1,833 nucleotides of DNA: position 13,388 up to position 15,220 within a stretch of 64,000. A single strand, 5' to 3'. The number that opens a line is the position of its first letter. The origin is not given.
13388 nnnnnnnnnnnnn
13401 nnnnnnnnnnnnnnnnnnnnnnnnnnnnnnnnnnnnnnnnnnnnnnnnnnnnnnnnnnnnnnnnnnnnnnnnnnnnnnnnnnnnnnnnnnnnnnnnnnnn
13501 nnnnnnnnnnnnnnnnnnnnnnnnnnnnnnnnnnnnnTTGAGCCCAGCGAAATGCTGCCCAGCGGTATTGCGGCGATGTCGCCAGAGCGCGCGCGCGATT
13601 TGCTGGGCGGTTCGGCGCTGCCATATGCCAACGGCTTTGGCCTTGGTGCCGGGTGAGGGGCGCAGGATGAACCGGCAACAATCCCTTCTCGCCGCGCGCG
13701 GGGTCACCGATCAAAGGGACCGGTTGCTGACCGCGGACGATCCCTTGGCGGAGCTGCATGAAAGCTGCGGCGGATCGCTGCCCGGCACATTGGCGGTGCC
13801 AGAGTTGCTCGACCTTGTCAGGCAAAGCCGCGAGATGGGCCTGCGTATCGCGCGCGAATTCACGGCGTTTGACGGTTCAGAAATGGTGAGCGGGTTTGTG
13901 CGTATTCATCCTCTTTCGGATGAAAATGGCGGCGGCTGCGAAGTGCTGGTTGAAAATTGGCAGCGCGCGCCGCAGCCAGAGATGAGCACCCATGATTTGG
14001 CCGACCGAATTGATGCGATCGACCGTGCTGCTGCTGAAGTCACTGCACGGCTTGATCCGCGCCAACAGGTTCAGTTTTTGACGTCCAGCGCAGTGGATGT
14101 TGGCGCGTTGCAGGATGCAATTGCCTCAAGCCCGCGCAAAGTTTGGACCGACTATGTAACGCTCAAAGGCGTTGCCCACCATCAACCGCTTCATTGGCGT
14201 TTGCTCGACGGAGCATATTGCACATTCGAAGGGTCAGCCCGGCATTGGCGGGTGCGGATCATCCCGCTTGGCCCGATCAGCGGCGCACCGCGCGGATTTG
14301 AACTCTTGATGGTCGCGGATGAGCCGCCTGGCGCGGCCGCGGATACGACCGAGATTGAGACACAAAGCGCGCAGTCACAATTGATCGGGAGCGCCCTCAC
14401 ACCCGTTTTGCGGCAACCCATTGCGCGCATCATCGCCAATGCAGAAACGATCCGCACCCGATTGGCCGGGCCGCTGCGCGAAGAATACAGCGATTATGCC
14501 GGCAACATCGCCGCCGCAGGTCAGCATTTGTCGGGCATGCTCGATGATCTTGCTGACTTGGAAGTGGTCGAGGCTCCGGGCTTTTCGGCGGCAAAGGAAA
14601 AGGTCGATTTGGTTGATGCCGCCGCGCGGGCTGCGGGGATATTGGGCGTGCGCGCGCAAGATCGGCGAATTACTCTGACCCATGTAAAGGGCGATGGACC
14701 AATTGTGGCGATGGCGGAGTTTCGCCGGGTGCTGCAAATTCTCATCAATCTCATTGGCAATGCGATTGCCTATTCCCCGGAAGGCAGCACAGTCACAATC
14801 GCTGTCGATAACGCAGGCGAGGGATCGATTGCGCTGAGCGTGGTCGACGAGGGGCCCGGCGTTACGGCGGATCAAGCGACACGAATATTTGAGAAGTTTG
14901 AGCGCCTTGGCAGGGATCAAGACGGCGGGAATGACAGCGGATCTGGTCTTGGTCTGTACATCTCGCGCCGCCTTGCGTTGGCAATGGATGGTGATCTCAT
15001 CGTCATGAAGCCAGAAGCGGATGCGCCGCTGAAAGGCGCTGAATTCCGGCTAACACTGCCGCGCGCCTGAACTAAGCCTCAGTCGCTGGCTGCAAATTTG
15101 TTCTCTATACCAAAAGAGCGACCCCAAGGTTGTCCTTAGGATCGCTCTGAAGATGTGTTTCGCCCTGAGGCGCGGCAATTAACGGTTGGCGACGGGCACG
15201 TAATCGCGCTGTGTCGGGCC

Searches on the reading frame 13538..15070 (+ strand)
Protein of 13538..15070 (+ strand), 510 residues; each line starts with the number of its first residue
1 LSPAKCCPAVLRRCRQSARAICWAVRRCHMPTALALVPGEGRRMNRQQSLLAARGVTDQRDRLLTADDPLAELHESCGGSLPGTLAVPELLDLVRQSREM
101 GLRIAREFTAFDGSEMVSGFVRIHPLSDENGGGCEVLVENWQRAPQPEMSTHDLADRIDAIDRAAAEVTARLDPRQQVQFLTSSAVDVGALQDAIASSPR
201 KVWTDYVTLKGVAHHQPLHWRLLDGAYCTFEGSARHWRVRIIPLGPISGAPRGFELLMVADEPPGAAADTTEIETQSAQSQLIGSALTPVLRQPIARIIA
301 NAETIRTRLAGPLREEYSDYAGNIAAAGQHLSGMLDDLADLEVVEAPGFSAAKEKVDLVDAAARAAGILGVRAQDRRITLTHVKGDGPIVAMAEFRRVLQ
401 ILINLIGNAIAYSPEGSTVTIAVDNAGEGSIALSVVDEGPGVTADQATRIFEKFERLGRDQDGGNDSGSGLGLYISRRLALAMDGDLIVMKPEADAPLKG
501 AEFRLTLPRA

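Call 3: search_protein_families(library=pfam, proteins=[window:13538-15070:+], max_evalue=1)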
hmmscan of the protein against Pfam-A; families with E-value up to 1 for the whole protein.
window:13538-15070:+ (510 aa): 2 families
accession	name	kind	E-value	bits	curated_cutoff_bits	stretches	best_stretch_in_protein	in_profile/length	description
PF02518.31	HATPase_c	-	3.3e-22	79.4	26.4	1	396-509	4-109/111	Histidine kinase-, DNA gyrase B-, and HSP90-like ATPase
PF00512.31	HisKA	-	6.8e-06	26.5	26.9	1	291-342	13-61/66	His Kinase A (phospho-acceptor) domain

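Call 4: search_protein_families(library=ncbifam, proteins=[window:13538-15070:+], max_evalue=1)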
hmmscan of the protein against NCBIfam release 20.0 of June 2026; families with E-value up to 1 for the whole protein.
window:13538-15070:+ (510 aa): 73 families (the best 25 are shown)
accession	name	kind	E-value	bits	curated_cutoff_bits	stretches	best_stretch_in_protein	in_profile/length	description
TIGR02956.1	TMAO_torS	equivalog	7.4e-29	100.5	676.5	1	311-508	492-681/967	TMAO reductase system sensor histidine kinase/response regulator TorS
NF046044.1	PnpS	equivalog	1.4e-26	93.4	400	1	291-508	181-390/390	two-component system histidine kinase PnpS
NF050805.1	CellDivHKDivJCaul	equivalog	2.6e-24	85.4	1000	1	287-489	305-504/531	cell cycle sensor histidine kinase DivJ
NF008312.0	PRK11100.1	equivalog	8.2e-24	84.3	356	1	286-508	262-473/477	two-component system sensor histidine kinase CreC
TIGR02966.1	phoR_proteo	equivalog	5.1e-23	81.6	334.2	1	291-490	125-320/333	phosphate regulon sensor histidine kinase PhoR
NF012163.2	BaeS_SmeS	equivalog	1.8e-22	79.9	500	1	291-508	251-457/457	sensor histidine kinase efflux regulator BaeS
NF011874.0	PRK15347.1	equivalog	2.1e-21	75.7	852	1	323-508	438-613/921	two component system sensor kinase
NF008302.0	PRK11091.1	equivalog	7.5e-21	74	838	1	285-507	288-503/779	aerobic respiration two-component sensor histidine kinase ArcB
NF040691.1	MtrAB_MtrB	equivalog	1e-20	74.3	450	1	332-509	322-492/507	MtrAB system histidine kinase MtrB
NF006800.0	PRK09303.1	equivalog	3.1e-20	72.5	342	1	327-508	202-376/383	histidine kinase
NF041735.1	hist_kin_RppB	equivalog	3.1e-20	72.4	400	1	290-508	226-438/438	two-component system sensor histidine kinase RppB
NF008543.0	PRK11466.1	equivalog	1.6e-18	66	982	1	276-508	441-661/914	TMAO reductase system sensor histidine kinase/response regulator TorS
NF033092.0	HK_WalK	equivalog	5.3e-18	64.9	725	1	334-508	425-593/594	cell wall metabolism sensor histidine kinase WalK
NF058527.1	HistKinChvGCaul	equivalog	1.1e-17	63.9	740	1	372-509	397-533/535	two-component sensor histidine kinase ChvG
NF038297.2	hybrid_HK_HrmK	equivalog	1.2e-17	63.8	725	1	291-508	246-456/607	hybrid histidine kinase/response regulator HrmK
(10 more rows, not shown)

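Call 38: search_solved_structures(query=window:13667-15067:+, max_evalue=0.001, show_alignments=2)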
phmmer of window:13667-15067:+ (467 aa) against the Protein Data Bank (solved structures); distinct sequences matched with E-value up to 0.001: 41.
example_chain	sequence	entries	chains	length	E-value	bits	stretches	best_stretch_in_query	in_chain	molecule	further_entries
8u4x_A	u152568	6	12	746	7e-17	64.8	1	280-466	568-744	histidine kinase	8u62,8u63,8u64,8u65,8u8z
7z8n_A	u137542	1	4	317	8.9e-16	61.2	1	237-464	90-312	Histidine kinase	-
6rh7_A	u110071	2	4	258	1.4e-15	60.5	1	244-462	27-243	Sensor histidine kinase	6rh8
3dge_A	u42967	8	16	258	1.9e-15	60.1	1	244-462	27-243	Sensor protein | Histidine kinase | Sensor histidine kinase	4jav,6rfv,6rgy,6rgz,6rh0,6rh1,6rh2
2c2a_A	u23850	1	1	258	1.9e-15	60.1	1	244-462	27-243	SENSOR HISTIDINE KINASE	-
5uht_A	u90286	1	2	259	1.9e-15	60.1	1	244-462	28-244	Sensor histidine kinase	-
6azr_A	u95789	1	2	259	1.9e-15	60.1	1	244-462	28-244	Sensor histidine kinase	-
6qrj_A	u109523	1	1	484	4.6e-15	58.8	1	249-445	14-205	Hybrid kinase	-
4jas_A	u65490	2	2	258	2.3e-14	56.5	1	244-462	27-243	Histidine kinase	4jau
3sl2_A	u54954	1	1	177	1.8e-12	50.2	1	351-447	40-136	Sensor histidine kinase yycG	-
6lgq_C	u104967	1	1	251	2e-12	50.1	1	242-466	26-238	Histidine kinase KdpD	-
6dk7_A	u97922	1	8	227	8e-11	44.8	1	249-449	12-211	RetS (Regulator of Exopolysaccharide and Type III Secretion)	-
7n0e_B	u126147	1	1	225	8.3e-11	44.8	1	249-449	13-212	Histidine kinase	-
6dk8_A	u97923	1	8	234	8.9e-11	44.7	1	249-449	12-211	RetS (Regulator of Exopolysaccharide and Type III Secretion)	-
4q20_A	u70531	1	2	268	2e-10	43.5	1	208-464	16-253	Sensor protein DivL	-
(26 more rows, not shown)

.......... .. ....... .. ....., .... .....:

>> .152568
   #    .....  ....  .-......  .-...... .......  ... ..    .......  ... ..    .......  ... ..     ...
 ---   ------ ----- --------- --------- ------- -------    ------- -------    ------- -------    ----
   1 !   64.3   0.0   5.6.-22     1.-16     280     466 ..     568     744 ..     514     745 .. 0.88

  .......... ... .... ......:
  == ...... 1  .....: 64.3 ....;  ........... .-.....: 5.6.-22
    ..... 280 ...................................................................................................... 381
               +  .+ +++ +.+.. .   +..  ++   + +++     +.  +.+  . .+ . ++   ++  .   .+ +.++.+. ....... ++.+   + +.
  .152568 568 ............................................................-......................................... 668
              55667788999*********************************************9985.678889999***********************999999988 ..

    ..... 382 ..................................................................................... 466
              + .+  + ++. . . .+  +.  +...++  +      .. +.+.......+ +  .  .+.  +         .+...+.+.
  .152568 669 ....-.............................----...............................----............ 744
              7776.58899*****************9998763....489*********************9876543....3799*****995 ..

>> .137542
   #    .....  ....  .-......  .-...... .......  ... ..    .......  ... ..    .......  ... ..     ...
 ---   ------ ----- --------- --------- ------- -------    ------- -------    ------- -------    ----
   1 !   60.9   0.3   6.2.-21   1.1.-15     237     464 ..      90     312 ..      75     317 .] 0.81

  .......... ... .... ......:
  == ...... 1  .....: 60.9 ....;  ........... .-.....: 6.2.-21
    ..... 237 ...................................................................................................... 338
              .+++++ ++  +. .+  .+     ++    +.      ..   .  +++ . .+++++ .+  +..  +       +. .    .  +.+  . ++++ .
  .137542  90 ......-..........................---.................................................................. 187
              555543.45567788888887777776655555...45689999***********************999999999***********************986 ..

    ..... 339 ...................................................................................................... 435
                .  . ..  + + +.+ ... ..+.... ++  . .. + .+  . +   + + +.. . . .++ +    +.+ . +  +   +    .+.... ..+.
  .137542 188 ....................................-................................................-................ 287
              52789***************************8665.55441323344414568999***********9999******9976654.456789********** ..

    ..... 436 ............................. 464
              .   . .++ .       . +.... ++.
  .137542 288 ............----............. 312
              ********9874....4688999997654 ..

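Call 53: find_homologous_proteins(query=window:13667-15067:+, max_evalue=1e-10)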
Query window:13667-15067:+ (467 aa): 4790 proteins with E <= 1e-10 among 8000 candidates; the best 120 are listed.
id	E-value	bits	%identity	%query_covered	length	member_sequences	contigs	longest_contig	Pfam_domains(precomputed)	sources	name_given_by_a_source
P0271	0.0e+0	1023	100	100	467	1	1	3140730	PF02518.32,PF00512.32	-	-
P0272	4.4e-241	819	80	100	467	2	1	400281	PF02518.32,PF00512.32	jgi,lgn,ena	-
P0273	2.6e-236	803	79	100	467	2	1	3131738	PF02518.32,PF00512.32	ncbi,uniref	ncbi:ATP-binding protein [Erythrobacter sp. Alg231-14]|uniref:ATP-binding protein n=1 Tax=Erythrobac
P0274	3.9e-231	786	77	100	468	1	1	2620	PF02518.32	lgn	-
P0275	7.1e-229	778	77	100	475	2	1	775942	PF02518.32,PF00512.32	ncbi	-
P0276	6.4e-226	769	75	100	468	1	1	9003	PF02518.32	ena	-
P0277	1.8e-225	767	75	100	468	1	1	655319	PF02518.32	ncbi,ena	-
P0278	2.6e-225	767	75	100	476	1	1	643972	PF02518.32,PF00512.32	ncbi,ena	-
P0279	8.4e-224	762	76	100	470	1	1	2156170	PF02518.32,PF00512.32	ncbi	-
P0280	1.2e-217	741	73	100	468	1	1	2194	PF02518.32,PF00512.32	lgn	-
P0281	1.5e-216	738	72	100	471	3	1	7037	PF02518.32,PF00512.32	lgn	-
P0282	3.3e-216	737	72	100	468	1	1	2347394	PF02518.32,PF00512.32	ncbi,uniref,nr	ncbi:HAMP domain-containing sensor histidine kinase [uncultured Erythrobacter sp.]|uniref:sensor his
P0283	4.4e-215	733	72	100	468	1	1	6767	PF02518.32,PF00512.32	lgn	-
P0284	2.2e-213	727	73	100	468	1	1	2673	PF02518.32,PF00512.32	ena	-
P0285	1.9e-212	724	72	100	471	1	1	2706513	PF02518.32,PF00512.32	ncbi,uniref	ncbi:sensor histidine kinase [Qipengyuania nanhaisediminis]|uniref:sensor histidine kinase n=1 Tax=Q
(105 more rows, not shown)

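Call 80: predict_structure(alignment_id=A7)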
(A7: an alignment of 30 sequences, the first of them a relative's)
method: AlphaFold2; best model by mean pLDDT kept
length: 467 residues; sequences in the alignment: 30
mean_pLDDT: 74.1   pTM: 0.44
mean pLDDT of the five models: 74.1, 73.3, 69.5, 68.0, 60.1
residues with pLDDT >= 90: 39; 70-90: 279; 50-70: 94; < 50: 55
segments of 3 or more residues with pLDDT < 50: 1-3, 102-112, 114-121, 171-174, 223-241, 417-422
pLDDT, mean of each block of 10 residues (from residue 1): 53 88 86 85 89 87 81 82 82 80 45 46 74 81 81 83 76 59 83 83 65 79 43 38 60 69 62 69 68 70 75 89 82 83 81 88 85 87 85 79 70 53 60 88 81 66 92
secondary structure, 60 per line:
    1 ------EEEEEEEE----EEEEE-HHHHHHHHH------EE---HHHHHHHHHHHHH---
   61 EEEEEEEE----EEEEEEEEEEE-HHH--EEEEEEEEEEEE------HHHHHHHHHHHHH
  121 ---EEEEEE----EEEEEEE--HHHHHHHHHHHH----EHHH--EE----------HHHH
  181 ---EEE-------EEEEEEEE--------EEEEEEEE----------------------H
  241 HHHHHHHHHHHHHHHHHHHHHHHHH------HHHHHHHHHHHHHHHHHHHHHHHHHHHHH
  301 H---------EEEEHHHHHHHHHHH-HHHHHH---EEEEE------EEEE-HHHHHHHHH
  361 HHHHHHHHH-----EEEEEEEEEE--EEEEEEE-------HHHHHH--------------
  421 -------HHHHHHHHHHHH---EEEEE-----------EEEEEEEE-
elements in order: E7-14 E19-23 H25-33 H45-57 E61-68 E73-83 E90-101 H108-120 E124-129 E134-140 H143-154 H177-180 E184-186 E194-201 E210-217 H240-265 H272-301 E311-314 H315-325 H327-332 E336-340 E347-350 H352-369 E375-384 E387-393 H401-406 H428-439 E443-447 E459-466

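Call 82: fold_search(model_id=the predicted structure, library=pdb)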
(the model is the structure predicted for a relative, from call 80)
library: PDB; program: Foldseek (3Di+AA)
matches with E <= 10: 1021; with E <= 0.001: 213
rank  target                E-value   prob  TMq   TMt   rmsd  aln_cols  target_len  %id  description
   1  9a5d_A                5.9e-22  1.00  0.35  0.27  48.7       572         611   14  Integrative model of WALK-YYCH by crosslinking MS and deep learning (released 2024-09-18)
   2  8a7h_A                1.3e-16  1.00  0.31  0.39  23.6       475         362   16  Crystal structure of a chimeric LOV-Histidine kinase SB2F1-I66R mutant (light state; asymmetrical variant, trigonal fo (released 2024-01-10)
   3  9qq6_A                1.6e-16  1.00  0.31  0.29  34.8       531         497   15  Structure of the Azotobacter vinelandii NifL-NifA complex (released 2025-06-18)
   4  8a6x_B                3.5e-16  1.00  0.30  0.38  24.3       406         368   18  Crystal structure of a chimeric LOV-Histidine kinase SB2F1 (asymmetrical variant, trigonal form with long c axis) (released 2024-01-10)
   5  8a52_A                3.7e-16  1.00  0.30  0.38  23.6       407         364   18  Crystal structure of a chimeric LOV-Histidine kinase SB2F1 (asymmetrical variant, trigonal form with long c-axis) (released 2023-12-27)
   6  4gcz_A                4.3e-16  1.00  0.30  0.38  25.1       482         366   15  Structure of a blue-light photoreceptor (released 2013-06-19)
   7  8a7f_A                5.4e-16  1.00  0.31  0.39  23.8       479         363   15  Crystal structure of a chimeric LOV-Histidine kinase SB2F1-I66R mutant (asymmetrical variant, trigonal form with long  (released 2024-01-10)
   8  9eut_A                7.9e-16  1.00  0.36  0.24  32.8       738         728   12  Cryo-EM structure of the full-length Pseudomonas aeruginosa bacteriophytochrome in its Pr state (released 2024-09-04)
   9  8a7f_B                1.0e-15  1.00  0.29  0.36  24.4       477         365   16  Crystal structure of a chimeric LOV-Histidine kinase SB2F1-I66R mutant (asymmetrical variant, trigonal form with long  (released 2024-01-10)
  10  7zp0_E                1.1e-15  1.00  0.35  0.72   6.2       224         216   21  Crystal structure of CusS histidine kinase catalytic core from Escherichia coli (released 2022-08-31)
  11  4gcz_B                2.1e-15  1.00  0.36  0.44  22.3       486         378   16  Structure of a blue-light photoreceptor (released 2013-06-19)
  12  6rh0_A                3.8e-15  1.00  0.37  0.70   6.3       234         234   23  Revisiting pH-gated conformational switch. Complex HK853-RR468 pH 5.5 (released 2020-02-19)
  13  4i5s_B                4.3e-15  1.00  0.35  0.41  14.3       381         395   16  Structure and function of sensor histidine kinase (released 2013-03-27)
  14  8upk_A                4.5e-15  1.00  0.31  0.20  34.3       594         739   18  Pr/Pfr heterodimer (hybrid) state of Stigmatella aurantiaca bacteriophytochrome 2 (released 2024-09-25)
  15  8a3u                  5.3e-15  1.00  0.30  0.38  23.7       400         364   18  Crystal structure of a chimeric LOV-Histidine kinase SB2F1 (symmetrical variant, trigonal form with short c-axis) (released 2023-12-20)
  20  6dk7_G                2.2e-14  1.00  0.38  0.73   5.1       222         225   25  RetS histidine kinase region with cobalt (released 2019-03-20)
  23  6dk7_B                2.7e-14  1.00  0.36  0.67   6.2       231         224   24  RetS histidine kinase region with cobalt (released 2019-03-20)
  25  6dk7_H                3.2e-14  1.00  0.35  0.65   6.5       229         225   24  RetS histidine kinase region with cobalt (released 2019-03-20)
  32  6dk7_E                6.2e-14  1.00  0.38  0.74   5.1       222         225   25  RetS histidine kinase region with cobalt (released 2019-03-20)
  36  4q20_B                8.6e-14  1.00  0.37  0.73   3.8       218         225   21  Crystal structure of a C-terminal part of tyrosine kinase (DivL) from Caulobacter crescentus CB15 at 2.50 A resolution (released 2014-04-23)
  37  6dk7_A                8.6e-14  1.00  0.38  0.73   5.2       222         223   25  RetS histidine kinase region with cobalt (released 2019-03-20)
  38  4q20_A                9.1e-14  1.00  0.37  0.71   6.8       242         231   21  Crystal structure of a C-terminal part of tyrosine kinase (DivL) from Caulobacter crescentus CB15 at 2.50 A resolution (released 2014-04-23)
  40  6dk7_F                1.0e-13  1.00  0.35  0.66   6.2       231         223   24  RetS histidine kinase region with cobalt (released 2019-03-20)
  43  6dk7_C                1.3e-13  1.00  0.38  0.74   5.1       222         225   25  RetS histidine kinase region with cobalt (released 2019-03-20)
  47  7z8n_A                1.8e-13  1.00  0.33  0.50   7.2       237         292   26  GacS histidine kinase from Pseudomonas aeruginosa (released 2022-07-13)
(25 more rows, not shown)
